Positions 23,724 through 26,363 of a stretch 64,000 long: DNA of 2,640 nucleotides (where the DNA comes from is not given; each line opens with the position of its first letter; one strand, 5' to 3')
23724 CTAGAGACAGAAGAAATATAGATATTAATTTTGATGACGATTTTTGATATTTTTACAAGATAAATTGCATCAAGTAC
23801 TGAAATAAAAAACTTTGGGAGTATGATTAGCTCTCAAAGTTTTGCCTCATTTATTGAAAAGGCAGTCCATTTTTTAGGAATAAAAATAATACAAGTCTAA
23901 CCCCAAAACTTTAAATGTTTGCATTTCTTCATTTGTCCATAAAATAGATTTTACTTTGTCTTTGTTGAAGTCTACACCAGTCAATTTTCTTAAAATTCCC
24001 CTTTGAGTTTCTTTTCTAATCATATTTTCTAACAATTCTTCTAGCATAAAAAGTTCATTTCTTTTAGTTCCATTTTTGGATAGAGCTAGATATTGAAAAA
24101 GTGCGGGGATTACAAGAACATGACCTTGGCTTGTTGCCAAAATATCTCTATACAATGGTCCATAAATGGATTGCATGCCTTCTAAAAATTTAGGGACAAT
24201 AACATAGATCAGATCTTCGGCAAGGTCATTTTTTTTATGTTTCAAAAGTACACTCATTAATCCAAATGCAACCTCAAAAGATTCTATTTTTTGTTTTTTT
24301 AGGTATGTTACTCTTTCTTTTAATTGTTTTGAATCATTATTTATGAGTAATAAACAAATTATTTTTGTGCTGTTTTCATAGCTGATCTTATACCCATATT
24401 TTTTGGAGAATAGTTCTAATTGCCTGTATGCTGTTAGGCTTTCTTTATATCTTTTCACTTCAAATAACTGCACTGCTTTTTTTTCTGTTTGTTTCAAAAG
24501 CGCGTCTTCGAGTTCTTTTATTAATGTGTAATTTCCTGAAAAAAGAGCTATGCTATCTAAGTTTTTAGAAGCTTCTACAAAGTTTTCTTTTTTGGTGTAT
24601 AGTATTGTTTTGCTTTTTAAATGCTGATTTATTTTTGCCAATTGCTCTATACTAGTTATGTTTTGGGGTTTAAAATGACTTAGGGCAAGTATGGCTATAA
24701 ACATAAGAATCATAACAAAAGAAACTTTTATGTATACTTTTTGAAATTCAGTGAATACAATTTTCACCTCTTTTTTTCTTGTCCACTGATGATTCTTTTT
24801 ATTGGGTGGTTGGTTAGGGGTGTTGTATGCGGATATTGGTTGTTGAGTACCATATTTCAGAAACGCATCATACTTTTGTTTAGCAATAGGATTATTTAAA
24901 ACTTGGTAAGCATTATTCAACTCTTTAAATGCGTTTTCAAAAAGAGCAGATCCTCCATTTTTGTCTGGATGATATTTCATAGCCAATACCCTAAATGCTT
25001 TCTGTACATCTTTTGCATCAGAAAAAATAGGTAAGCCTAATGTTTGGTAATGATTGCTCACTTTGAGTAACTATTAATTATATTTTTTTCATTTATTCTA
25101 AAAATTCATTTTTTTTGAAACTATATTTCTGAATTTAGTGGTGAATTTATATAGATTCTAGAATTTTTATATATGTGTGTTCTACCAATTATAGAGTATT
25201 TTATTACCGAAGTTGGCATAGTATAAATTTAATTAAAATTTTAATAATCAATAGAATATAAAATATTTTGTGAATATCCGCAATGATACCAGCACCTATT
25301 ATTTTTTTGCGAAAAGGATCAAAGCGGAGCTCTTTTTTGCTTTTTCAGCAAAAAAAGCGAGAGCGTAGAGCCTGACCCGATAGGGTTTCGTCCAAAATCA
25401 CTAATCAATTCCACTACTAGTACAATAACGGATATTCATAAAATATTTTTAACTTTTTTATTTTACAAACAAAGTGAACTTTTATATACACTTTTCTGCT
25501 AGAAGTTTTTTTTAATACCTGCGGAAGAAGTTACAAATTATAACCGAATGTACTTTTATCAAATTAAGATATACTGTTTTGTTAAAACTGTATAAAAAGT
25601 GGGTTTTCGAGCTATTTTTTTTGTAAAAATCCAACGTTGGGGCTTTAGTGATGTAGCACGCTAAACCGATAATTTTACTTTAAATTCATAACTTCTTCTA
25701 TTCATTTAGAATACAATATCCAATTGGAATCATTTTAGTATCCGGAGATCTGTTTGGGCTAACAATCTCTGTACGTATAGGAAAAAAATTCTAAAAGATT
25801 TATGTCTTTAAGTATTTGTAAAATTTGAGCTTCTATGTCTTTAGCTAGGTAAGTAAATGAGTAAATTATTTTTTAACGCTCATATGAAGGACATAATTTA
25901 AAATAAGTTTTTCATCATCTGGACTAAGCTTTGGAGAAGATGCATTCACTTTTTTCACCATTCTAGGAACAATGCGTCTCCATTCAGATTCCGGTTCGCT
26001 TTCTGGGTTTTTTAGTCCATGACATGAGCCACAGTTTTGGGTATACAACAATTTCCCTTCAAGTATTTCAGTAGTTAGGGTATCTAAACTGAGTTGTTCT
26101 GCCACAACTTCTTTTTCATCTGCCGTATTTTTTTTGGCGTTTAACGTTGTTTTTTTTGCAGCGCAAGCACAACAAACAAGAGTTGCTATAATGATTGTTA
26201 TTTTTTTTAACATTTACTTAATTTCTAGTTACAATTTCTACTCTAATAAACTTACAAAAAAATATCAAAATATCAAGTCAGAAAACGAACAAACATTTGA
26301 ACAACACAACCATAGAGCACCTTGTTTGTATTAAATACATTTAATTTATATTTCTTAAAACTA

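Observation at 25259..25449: Intact MITE-like element with terminal inverted repeats and flanking direct repeat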

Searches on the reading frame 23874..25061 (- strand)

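Call 92: search_protein_families(library=pfam, proteins=[window:23874-25061:-], max_evalue=0.00001)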
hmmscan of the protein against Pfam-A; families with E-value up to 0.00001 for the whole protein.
window:23874-25061:- (395 aa): 1 family
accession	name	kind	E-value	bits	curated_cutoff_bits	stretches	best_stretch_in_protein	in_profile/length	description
PF00226.36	DnaJ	-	3.6e-18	65.8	27.8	1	3-65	1-63/63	DnaJ domain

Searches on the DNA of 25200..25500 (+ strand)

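Call 7: search_rna_families(source=window, start=25200, end=25500, threshold=evalue, max_evalue=10, show_alignments=3)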
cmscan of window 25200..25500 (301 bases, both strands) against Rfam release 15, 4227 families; matches with E-value up to 10: 2.
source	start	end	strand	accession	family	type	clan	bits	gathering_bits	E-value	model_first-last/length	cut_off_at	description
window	25304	25381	+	RF01705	Flavo-1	Gene; sRNA;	-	49.8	42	4.3e-10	1-76/76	no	Flavo-1 RNA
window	25246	25354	-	RF01572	DdR4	Gene; snRNA; snoRNA; CD-box;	-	14.9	70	9.5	1-106/106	no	Dictyostelium snoRNA DdR4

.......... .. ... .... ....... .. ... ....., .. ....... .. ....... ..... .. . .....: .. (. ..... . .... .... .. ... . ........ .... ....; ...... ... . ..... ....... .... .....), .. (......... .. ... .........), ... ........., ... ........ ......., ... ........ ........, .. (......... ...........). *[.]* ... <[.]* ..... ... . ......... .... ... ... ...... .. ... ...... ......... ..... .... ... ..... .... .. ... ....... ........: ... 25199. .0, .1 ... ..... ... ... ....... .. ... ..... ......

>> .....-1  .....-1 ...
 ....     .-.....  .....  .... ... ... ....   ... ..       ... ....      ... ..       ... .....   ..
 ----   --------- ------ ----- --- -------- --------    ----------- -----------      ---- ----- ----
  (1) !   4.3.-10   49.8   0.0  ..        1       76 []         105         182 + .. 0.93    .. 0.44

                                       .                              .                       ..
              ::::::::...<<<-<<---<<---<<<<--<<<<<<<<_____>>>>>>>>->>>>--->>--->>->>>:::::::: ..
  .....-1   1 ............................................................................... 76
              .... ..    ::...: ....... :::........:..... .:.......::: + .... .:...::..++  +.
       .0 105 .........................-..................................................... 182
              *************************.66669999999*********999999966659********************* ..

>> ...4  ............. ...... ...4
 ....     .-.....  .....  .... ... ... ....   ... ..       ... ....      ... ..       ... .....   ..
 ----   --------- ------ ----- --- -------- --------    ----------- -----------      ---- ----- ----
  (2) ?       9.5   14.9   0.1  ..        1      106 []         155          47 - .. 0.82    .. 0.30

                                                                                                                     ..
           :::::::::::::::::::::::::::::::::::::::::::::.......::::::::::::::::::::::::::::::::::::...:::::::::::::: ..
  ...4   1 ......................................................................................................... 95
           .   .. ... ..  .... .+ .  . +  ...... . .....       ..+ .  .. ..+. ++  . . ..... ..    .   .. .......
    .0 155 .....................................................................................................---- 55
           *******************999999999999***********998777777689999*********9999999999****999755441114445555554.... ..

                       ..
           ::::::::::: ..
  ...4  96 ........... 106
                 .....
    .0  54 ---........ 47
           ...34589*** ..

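Call 68: search_dna_similar(query=window:25261-25448:+, collection=plasmids, mode=distant, max_evalue=1, max_rows=20)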
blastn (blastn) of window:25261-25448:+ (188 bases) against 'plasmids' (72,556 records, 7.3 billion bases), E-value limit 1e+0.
No match.

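Call 69: search_dna_similar(query=window:25261-25448:+, collection=phages, mode=distant, max_evalue=1, max_rows=20)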
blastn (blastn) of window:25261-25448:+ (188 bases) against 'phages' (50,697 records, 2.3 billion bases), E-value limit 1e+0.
No match.

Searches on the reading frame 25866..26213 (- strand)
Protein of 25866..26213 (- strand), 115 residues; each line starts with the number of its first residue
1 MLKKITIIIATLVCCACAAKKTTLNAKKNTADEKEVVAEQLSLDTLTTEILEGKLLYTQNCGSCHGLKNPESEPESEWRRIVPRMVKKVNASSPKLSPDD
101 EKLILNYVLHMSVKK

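Call 19: find_encoding_contigs(protein=window:25866-26213:-, flank=3000, max_places=10)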
Protein window:25866-26213:- (115 aa): 3 contigs read that carry it; 2 places shown.
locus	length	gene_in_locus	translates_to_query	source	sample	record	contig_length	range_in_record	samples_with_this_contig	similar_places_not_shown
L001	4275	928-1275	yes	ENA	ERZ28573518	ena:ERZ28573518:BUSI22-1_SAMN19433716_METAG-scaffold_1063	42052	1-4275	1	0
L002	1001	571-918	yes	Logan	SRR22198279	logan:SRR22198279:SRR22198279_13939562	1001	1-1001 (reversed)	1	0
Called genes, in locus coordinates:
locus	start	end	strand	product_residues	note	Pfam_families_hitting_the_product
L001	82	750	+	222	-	PF02518:HATPase_c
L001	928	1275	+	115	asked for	-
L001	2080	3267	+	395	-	PF00226:DnaJ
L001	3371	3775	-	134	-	PF00011:HSP20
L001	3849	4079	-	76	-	-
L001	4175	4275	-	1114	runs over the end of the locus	PF25778:DUF7948, PF00801:PKD, PF18911:PKD_4, PF13585:CHU_C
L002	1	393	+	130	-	?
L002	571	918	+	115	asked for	-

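Call 92: search_protein_families(library=pfam, proteins=[window:25866-26213:-], max_evalue=0.00001)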
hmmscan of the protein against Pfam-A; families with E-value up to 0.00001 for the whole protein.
window:25866-26213:- (115 aa): 0 families
